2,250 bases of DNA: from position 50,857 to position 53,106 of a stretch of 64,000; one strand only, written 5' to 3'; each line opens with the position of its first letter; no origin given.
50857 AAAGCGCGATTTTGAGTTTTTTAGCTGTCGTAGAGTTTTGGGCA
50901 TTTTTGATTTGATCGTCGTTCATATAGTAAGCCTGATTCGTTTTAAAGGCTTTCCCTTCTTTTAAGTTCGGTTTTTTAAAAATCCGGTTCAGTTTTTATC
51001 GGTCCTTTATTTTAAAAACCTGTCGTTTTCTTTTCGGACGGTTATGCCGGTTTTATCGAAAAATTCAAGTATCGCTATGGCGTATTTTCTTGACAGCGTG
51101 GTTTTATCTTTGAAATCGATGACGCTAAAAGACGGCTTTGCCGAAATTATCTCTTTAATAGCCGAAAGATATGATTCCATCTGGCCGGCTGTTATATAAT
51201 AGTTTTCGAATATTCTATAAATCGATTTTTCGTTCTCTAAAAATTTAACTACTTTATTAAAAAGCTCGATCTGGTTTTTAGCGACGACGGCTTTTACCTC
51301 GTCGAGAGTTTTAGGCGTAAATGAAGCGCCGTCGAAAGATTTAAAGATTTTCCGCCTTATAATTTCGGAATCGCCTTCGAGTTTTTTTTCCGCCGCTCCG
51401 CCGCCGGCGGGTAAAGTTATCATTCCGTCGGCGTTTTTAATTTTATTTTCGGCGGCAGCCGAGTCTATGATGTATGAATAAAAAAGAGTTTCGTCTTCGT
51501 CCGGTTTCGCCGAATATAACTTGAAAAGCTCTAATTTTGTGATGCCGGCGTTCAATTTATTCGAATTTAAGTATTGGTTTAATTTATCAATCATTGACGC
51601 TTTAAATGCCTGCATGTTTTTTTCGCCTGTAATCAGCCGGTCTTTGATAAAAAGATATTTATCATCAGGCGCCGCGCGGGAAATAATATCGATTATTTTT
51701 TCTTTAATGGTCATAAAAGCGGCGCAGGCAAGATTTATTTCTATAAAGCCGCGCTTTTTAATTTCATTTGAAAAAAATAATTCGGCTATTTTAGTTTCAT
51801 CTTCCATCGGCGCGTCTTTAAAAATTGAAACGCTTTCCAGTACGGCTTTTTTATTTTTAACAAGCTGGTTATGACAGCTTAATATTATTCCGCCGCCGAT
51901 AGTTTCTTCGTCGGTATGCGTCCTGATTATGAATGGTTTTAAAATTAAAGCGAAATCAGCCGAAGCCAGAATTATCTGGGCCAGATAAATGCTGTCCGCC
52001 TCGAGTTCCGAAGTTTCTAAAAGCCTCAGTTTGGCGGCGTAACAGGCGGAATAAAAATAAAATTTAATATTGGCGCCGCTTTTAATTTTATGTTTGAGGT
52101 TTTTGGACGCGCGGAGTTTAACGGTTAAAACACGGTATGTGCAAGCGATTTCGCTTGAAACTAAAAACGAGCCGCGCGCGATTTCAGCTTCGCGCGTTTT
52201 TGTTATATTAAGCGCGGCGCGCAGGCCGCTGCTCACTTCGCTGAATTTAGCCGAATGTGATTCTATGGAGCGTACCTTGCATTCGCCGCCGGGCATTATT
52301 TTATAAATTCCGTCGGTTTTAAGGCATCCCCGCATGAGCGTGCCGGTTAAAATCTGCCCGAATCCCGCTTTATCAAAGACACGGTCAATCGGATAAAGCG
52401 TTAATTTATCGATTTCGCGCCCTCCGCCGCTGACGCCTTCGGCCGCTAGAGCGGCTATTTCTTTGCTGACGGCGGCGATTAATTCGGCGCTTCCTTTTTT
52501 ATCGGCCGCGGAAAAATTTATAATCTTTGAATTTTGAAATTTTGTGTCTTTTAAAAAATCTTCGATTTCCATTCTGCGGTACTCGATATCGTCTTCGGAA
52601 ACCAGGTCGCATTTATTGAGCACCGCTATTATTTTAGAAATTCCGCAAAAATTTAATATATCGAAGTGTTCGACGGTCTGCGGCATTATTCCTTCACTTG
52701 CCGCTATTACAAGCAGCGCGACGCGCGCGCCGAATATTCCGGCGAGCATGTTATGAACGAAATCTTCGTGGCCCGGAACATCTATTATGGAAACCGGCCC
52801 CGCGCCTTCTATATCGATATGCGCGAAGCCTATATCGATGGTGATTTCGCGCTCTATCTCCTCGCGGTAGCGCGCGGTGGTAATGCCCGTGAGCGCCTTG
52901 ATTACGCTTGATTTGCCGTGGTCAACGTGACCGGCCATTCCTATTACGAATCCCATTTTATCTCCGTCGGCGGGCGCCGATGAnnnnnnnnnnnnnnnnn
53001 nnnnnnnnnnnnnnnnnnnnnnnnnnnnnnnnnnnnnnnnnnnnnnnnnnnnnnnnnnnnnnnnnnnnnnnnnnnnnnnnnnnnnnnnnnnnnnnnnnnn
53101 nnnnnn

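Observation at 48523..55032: selB embedded between CcdA-like/TctA-like membrane genes and a B12-radical-SAM (DUF4080-type) + ferredoxin pair; no selA, selD or tRNA-Sec in the window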

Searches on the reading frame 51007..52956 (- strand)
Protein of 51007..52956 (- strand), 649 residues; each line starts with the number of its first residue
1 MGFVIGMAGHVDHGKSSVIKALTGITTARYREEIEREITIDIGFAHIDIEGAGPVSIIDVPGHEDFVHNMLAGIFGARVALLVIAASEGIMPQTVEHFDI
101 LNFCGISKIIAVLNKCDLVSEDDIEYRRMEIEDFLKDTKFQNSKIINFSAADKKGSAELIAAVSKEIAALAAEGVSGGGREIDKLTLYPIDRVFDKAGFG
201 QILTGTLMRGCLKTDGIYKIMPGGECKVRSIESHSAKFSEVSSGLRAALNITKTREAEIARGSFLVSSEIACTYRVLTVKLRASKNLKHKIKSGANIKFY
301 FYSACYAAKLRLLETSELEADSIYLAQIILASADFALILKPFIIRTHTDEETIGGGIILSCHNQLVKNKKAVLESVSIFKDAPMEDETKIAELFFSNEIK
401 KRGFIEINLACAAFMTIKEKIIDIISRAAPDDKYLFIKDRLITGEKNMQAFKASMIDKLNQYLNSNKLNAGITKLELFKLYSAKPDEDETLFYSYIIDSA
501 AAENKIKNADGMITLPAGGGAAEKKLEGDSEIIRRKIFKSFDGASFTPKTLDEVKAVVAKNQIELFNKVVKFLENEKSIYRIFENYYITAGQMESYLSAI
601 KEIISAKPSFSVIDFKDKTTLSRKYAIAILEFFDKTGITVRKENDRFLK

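Call 4: search_protein_families(library=pfam, proteins=[window:51007-52956:-])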
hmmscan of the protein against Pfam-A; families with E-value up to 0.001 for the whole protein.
window:51007-52956:- (649 aa): 5 families
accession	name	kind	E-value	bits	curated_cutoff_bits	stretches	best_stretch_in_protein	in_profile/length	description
PF00009.33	GTP_EFTU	-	6e-30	104.7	26.5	1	5-167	6-186/188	Elongation factor Tu GTP binding domain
PF09107.17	SelB-wing_3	-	1.9e-16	59.8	23.2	1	603-648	2-47/47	Elongation factor SelB, winged helix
PF01926.29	MMR_HSR1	-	2.3e-07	31.4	21.9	1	5-115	2-113/113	50S ribosome-binding GTPase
PF25461.1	Beta-barrel_SelB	-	5.7e-06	27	27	1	278-362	5-77/80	Selenocysteine-specific elongation factor, beta-barrel domain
PF03193.22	RsgA_GTPase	-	0.00027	21.3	30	0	81-179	27-118/174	RsgA GTPase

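Call 5: search_protein_families(library=ncbifam, proteins=[window:51007-52956:-])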
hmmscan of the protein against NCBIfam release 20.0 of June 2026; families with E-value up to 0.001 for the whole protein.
window:51007-52956:- (649 aa): 35 families (the best 25 are shown)
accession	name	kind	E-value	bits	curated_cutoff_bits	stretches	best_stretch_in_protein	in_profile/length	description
TIGR00475.1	selB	equivalog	6e-82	276.2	242.25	1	4-649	2-580/581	selenocysteine-specific translation elongation factor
NF003077.0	PRK04000.1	equivalog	3.4e-41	141.8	315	2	55-242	87-275/412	translation initiation factor IF-2 subunit gamma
TIGR03680.1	eif2g_arch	equivalog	2.6e-40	138.9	514.5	2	55-238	83-267/407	translation initiation factor IF-2 subunit gamma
NF000766.0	PRK00049.1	subfamily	6.6e-34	117.4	449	1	5-272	15-302/396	elongation factor Tu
NF009373.0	PRK12736.1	subfamily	1.3e-33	116.4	452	1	5-269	15-297/394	elongation factor Tu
NF009372.0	PRK12735.1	subfamily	5.1e-33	114.5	479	1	5-270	15-300/396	elongation factor Tu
NF008969.0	PRK12317.1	subfamily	9.8e-33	113.3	502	1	29-267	62-309/426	elongation factor 1-alpha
TIGR00485.1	EF-Tu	equivalog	8.8e-31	107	522.4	1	5-275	15-303/394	elongation factor Tu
TIGR00483.1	EF-1_alpha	equivalog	3e-26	91.9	540.1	1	29-263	62-306/427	translation elongation factor EF-1 subunit alpha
TIGR02034.1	CysN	subfamily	1.2e-18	67.4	336.1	1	32-270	60-301/406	sulfate adenylyltransferase, large subunit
NF003478.0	PRK05124.1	equivalog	2.2e-18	66.1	590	1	33-272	88-330/475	sulfate adenylyltransferase subunit CysN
NF004035.0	PRK05506.1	subfamily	4.2e-17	61.6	715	1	31-269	83-324/632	bifunctional sulfate adenylyltransferase subunit 1/adenylylsulfate kinase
TIGR00487.1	IF-2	equivalog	3.3e-15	55.8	424.4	1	4-163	89-245/587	translation initiation factor IF-2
TIGR00231.1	small_GTP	domain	5.3e-14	52.3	42.5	1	4-160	5-159/164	GTP-binding protein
TIGR01393.1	lepA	equivalog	5.4e-12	44.9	533.9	1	8-169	9-181/595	translation elongation factor 4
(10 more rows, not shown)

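Call 11: find_encoding_contigs(protein=window:51010-52956:-, flank=10000, max_places=6)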
Protein window:51010-52956:- (649 aa): 2 contigs read that carry it; 1 place shown.
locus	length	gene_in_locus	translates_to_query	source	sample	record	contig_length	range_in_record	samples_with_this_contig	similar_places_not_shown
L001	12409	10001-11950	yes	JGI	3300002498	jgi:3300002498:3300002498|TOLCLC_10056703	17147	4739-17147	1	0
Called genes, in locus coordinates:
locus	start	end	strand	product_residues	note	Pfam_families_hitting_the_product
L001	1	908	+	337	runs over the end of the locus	PF00072:Response_reg, PF13487:HD_5, PF01966:HD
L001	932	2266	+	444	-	PF01512:Complex1_51K, PF00364:Biotin_lipoyl (faint), PF13534:Fer4_17, PF13375:RnfC_N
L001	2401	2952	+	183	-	PF00936:BMC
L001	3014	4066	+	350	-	PF00005:ABC_tran, PF08352:oligo_HPY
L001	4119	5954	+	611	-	PF13481:AAA_25 (weak), PF03796:DnaB_C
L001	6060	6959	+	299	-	PF01336:tRNA_anti-codon (faint)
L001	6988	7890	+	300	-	-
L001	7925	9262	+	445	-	PF01970:TctA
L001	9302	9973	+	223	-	PF13386:DsbD_2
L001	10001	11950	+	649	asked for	PF00009:GTP_EFTU, PF01926:MMR_HSR1 (weak), PF25461:Beta-barrel_SelB (weak), PF09107:WHD_3rd_SelB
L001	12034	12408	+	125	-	?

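Call 12: find_homologous_proteins(query=window:51010-52956:-, max_evalue=1e-30)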
Query window:51010-52956:- (649 aa): 7289 proteins with E <= 1e-30 among 8000 candidates; the best 120 are listed.
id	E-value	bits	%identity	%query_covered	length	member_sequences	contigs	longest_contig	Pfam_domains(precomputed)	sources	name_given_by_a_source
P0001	0.0e+0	1289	91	100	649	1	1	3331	PF01926.30,PF09107.18,PF00009.34,PF25461.2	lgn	-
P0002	0.0e+0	1278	91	100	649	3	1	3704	PF01926.30,PF09107.18,PF00009.34,PF25461.2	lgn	-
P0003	0.0e+0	1187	85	99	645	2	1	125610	PF01926.30,PF09107.18,PF00009.34,PF25461.2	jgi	jgi:selenocysteine-specific elongation factor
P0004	0.0e+0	1142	81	100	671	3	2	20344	PF01926.30,PF09107.18,PF00009.34,PF25461.2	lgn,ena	-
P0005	8.5e-274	928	67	100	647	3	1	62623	PF01926.30,PF09107.18,PF00009.34,PF25461.2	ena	-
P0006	1.4e-273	927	66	100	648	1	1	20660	PF01926.30,PF09107.18,PF00009.34,PF25461.2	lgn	-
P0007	3.7e-263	893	65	100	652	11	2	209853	PF01926.30,PF09107.18,PF00009.34,PF25461.2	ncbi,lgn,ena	-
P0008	7.0e-253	859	61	100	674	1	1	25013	PF01926.30,PF09107.18,PF00009.34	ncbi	-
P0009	5.4e-248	843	62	100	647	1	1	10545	PF01926.30,PF09107.18,PF00009.34,PF25461.2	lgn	-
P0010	6.4e-219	747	55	100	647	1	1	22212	PF01926.30,PF09107.18,PF00009.34,PF25461.2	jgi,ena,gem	-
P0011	7.4e-195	667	61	80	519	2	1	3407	PF09107.18,PF25461.2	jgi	jgi:selenocysteine-specific elongation factor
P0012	4.1e-189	648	48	100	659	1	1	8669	PF01926.30,PF09107.18,PF00009.34,PF25461.2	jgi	-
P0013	4.5e-185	635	48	100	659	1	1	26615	PF01926.30,PF09107.18,PF00009.34,PF25461.2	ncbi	-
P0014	5.4e-184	631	47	100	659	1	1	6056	PF01926.30,PF09107.18,PF00009.34,PF25461.2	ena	-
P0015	7.5e-164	565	44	100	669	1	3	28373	PF01926.30,PF09107.18,PF00009.34,PF25461.2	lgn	-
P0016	2.5e-156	540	46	100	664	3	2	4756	PF01926.30,PF09107.18,PF00009.34,PF25461.2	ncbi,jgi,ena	-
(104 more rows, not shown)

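Call 14: find_related_loci(query=A1, collection=genome_contigs, flank=10000)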
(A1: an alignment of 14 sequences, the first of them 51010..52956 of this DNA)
Query A1 (649 aa) in genome_contigs; peptide patterns used: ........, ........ (x = any residue, [..] = any of these).
600 stretches matched a pattern (row limit reached: there are more); 591 encode a relative of the query (tblastn E <= 1e-3); the best 80 are kept; 80 distinct loci.
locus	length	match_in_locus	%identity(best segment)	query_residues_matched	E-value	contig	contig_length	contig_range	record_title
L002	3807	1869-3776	32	4-648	4e-81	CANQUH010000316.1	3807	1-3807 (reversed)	MAG: uncultured Lachnospiraceae bacterium isolate Lapin-023__bin50 genome assembly, contig: Lapin-023__NODE_28432_length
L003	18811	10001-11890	29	3-647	7e-80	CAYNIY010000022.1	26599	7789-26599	MAG TPA_asm: uncultured Eubacteriales bacterium isolate SRP192927_co7_89 genome assembly, contig: NODE_3062_length_26599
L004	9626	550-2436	29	4-648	1e-79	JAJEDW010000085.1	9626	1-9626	MAG: Acidobacteria bacterium isolate p16x33bins.48 k141_212661, whole genome shotgun sequence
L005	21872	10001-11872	31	4-649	4e-79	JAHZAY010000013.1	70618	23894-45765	MAG: Clostridiales bacterium isolate HRGM_Genome_1966 HRGM_Genome_1966_13, whole genome shotgun sequence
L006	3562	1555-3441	31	4-648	2e-79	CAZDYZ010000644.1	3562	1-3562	MAG TPA_asm: uncultured Acidobacteriaceae bacterium isolate SRP140028_co1_142 genome assembly, contig: k141_3491690, who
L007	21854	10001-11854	31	4-641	4e-77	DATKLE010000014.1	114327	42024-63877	MAG TPA_asm: Terriglobales bacterium isolate SMAG_U14677 k141_3483703, whole genome shotgun sequence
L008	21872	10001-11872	32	4-645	7e-77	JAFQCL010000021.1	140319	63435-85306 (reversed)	MAG: Clostridia bacterium isolate RGIG1693 Goat_Cecum-2__c552746, whole genome shotgun sequence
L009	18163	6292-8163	33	3-648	1e-86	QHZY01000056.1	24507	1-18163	MAG: Acidobacteria bacterium isolate gp1 AA143 14_0929_09_20cm_scaffold_1075_curated, whole genome shotgun sequence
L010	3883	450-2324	30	4-648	7e-77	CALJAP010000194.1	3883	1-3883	MAG: uncultured bacterium isolate S1_Bin_METABAT__209_1 genome assembly, contig: c_000002749213, whole genome shotgun se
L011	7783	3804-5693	30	3-648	1e-76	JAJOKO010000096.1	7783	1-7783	MAG: Desulfotomaculum sp. isolate MAG-1580 c_000000000129, whole genome shotgun sequence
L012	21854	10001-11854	31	4-648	5e-76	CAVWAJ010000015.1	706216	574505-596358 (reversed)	MAG: Terriglobia bacterium isolate MFD03726.bin.1.222 genome assembly, contig: contig_28361, whole genome shotgun sequen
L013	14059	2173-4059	32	4-648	7e-76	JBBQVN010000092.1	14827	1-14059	MAG: Terriglobales bacterium isolate Co_metawrap_1997 Cmw_1997_k141_6247737_length_14827_cov_13.0000, whole genome shotg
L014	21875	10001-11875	32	4-648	9e-76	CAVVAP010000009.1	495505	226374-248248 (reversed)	MAG: uncultured Acidobacteriaceae bacterium isolate MFD04540.bin.2.23 genome assembly, contig: contig_19433, whole genom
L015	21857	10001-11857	30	3-648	6e-76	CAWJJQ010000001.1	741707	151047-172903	MAG: Bryobacterales bacterium isolate MFD05705.bin.1.75 genome assembly, contig: contig_16208, whole genome shotgun sequ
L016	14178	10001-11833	29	3-649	1e-75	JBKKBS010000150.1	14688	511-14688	MAG: Tepidiformaceae bacterium isolate swi_bin.37 k127_17990759, whole genome shotgun sequence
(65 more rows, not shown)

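Call 15: find_encoding_contigs(protein=P0007, flank=10000, max_places=2)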
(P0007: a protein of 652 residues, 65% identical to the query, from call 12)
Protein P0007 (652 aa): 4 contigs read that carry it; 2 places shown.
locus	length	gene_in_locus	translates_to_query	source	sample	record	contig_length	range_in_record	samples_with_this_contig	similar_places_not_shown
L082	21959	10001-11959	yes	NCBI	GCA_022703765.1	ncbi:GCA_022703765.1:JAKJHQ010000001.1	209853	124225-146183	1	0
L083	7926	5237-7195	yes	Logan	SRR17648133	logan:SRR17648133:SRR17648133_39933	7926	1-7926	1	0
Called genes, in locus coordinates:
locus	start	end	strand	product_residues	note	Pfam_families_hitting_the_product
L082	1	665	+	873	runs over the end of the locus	PF03065:Glyco_hydro_57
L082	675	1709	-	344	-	PF01965:DJ-1_PfpI, PF02915:Rubrerythrin, PF13668:Ferritin_2 (faint)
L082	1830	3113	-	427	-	PF05977:MFS_3, PF13347:MFS_2 (weak), PF07690:MFS_1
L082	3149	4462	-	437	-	PF13453:Zn_ribbon_TFIIB, PF01694:Rhomboid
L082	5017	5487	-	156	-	PF09912:DUF2141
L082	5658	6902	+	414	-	PF00924:MS_channel_2nd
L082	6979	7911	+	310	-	PF01379:Porphobil_deam, PF03900:Porphobil_deamC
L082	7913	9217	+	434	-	PF13660:DUF4147, PF05161:MOFRL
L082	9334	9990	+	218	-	PF13386:DsbD_2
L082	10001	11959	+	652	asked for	PF00009:GTP_EFTU, PF01926:MMR_HSR1, PF25461:Beta-barrel_SelB (weak), PF09107:WHD_3rd_SelB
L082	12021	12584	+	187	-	-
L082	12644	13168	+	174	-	PF02518:HATPase_c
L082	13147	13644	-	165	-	PF02542:YgbB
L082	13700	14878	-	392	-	PF02670:DXP_reductoisom, PF08436:DXP_redisom_C, PF13288:DXPR_C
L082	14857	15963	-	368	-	PF00288:GHMP_kinases_N, PF08544:GHMP_kinases_C (weak)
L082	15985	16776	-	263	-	PF01128:IspD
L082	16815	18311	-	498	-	PF01936:NYN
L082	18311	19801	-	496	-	PF13372:Alginate_exp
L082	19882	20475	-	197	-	-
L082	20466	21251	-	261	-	PF04773:FecR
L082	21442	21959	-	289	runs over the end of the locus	PF01370:Epimerase, PF04321:RmlD_sub_bind, PF16363:GDP_Man_Dehyd, PF02719:Polysacc_synt_2 (weak)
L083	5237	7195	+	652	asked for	PF00009:GTP_EFTU, PF01926:MMR_HSR1, PF25461:Beta-barrel_SelB (weak), PF09107:WHD_3rd_SelB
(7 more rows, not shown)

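Call 16: find_encoding_contigs(protein=P0005, flank=10000, max_places=2)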
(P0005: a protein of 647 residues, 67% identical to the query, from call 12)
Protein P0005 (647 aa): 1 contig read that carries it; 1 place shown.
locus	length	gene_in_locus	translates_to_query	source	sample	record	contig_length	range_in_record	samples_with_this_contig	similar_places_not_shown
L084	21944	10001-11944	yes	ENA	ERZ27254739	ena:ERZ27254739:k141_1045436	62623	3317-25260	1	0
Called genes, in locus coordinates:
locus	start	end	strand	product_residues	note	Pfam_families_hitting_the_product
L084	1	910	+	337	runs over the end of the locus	PF00072:Response_reg, PF13487:HD_5, PF01966:HD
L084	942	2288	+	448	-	PF01512:Complex1_51K, PF13534:Fer4_17, PF13375:RnfC_N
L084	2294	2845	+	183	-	PF00936:BMC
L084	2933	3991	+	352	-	PF00005:ABC_tran, PF13304:AAA_21 (faint), PF08352:oligo_HPY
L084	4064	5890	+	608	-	PF03796:DnaB_C, PF13481:AAA_25 (weak)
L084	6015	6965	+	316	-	PF01336:tRNA_anti-codon (faint)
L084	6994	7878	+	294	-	-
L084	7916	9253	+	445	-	PF01970:TctA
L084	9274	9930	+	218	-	PF13386:DsbD_2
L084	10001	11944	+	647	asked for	PF00009:GTP_EFTU, PF01926:MMR_HSR1, PF25461:Beta-barrel_SelB, PF09107:WHD_3rd_SelB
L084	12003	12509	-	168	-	PF02542:YgbB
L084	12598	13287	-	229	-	PF00498:FHA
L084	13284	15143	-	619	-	PF00158:Sigma54_activat (faint), PF00004:AAA (weak), PF07724:AAA_2, PF07728:AAA_5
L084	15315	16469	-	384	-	PF02670:DXP_reductoisom, PF08436:DXP_redisom_C, PF13288:DXPR_C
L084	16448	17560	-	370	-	PF00288:GHMP_kinases_N, PF08544:GHMP_kinases_C (weak)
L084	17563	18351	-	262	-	PF01128:IspD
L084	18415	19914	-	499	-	PF01936:NYN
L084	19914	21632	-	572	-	PF13372:Alginate_exp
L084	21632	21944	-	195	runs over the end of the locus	-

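Call 17: find_encoding_contigs(protein=P0013, flank=10000, max_places=2)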
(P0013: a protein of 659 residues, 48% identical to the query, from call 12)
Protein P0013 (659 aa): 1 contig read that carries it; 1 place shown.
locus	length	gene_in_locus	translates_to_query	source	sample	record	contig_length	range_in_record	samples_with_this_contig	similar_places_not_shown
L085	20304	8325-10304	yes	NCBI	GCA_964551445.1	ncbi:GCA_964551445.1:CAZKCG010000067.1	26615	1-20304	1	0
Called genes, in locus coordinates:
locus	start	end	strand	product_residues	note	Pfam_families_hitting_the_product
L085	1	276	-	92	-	?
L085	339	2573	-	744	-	PF00009:GTP_EFTU, PF03144:GTP_EFTU_D2, PF22042:EF-G_D2, PF14492:EFG_III, PF16658:RF3_C (faint), PF03764:EFG_IV, PF00679:EFG_C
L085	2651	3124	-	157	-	PF00177:Ribosomal_S7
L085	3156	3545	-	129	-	PF00164:Ribosom_S12_S23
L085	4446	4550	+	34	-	-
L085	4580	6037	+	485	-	-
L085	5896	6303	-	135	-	-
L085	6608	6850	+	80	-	PF01022:HTH_5, PF12840:HTH_20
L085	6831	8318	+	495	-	PF03841:SelA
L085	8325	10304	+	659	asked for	PF00009:GTP_EFTU, PF01926:MMR_HSR1 (weak), PF25461:Beta-barrel_SelB, PF09107:WHD_3rd_SelB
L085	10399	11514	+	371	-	PF25060:ARM_TT21_2nd (faint), PF12895:ANAPC3 (faint), PF14559:TPR_19 (weak)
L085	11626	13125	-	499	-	PF03553:Na_H_antiporter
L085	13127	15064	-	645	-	PF03709:OKR_DC_1_N (faint), PF01276:OKR_DC_1, PF00155:Aminotran_1_2 (weak), PF01212:Beta_elim_lyase (weak), PF03711:OKR_DC_1_C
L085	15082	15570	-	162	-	PF02542:YgbB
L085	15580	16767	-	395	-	PF02670:DXP_reductoisom, PF08436:DXP_redisom_C, PF13288:DXPR_C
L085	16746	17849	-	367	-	PF00288:GHMP_kinases_N, PF08544:GHMP_kinases_C (weak)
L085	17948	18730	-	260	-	PF01128:IspD, PF12804:NTP_transf_3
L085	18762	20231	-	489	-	PF01936:NYN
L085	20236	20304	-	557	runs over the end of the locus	PF13372:Alginate_exp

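Call 18: find_encoding_contigs(protein=P0008, flank=10000, max_places=1)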
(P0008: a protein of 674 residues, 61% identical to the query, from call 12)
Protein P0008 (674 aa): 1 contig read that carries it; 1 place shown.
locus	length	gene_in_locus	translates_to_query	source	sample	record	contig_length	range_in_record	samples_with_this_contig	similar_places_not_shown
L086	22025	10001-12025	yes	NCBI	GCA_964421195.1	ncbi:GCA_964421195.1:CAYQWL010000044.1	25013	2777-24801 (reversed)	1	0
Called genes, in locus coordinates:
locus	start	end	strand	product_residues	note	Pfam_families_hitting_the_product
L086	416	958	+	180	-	PF01618:MotA_ExbB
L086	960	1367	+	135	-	PF02472:ExbD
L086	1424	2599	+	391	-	PF13103:TonB_2, PF03544:TonB_C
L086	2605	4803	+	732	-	PF07715:Plug, PF00593:TonB_dep_Rec_b-barrel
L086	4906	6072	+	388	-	PF01497:Peripla_BP_2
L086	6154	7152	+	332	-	PF01032:FecCD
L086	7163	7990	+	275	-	PF02463:SMC_N (weak), PF00005:ABC_tran, PF13175:AAA_15 (faint), PF13304:AAA_21 (faint)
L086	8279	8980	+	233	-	PF13489:Methyltransf_23 (weak), PF13847:Methyltransf_31 (weak), PF08242:Methyltransf_12 (weak), PF13649:Methyltransf_25 (weak)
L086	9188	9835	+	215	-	PF13386:DsbD_2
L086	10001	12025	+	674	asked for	PF00009:GTP_EFTU, PF01926:MMR_HSR1, PF09107:WHD_3rd_SelB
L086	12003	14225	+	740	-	PF02310:B12-binding (weak), PF04055:Radical_SAM, PF13311:DUF4080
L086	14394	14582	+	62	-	PF13370:Fer4_13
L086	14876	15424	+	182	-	-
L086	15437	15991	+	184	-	PF02834:LigT_PEase (weak), PF13563:2_5_RNA_ligase2 (weak), PF02834:LigT_PEase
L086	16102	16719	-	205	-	-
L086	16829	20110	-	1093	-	PF00989:PAS, PF08448:PAS_4, PF13188:PAS_8 (weak), PF13426:PAS_9, PF08447:PAS_3, PF00512:HisKA, PF02518:HATPase_c, PF00072:Response_reg, +2 more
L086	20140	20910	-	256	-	PF01416:PseudoU_synth_1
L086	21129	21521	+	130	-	PF08899:DUF1844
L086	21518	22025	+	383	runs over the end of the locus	PF04015:DUF362, PF00037:Fer4 (weak), PF12797:Fer4_2 (faint), PF12837:Fer4_6 (faint), PF12838:Fer4_7 (weak), PF13237:Fer4_10 (weak), PF13484:Fer4_16 (faint)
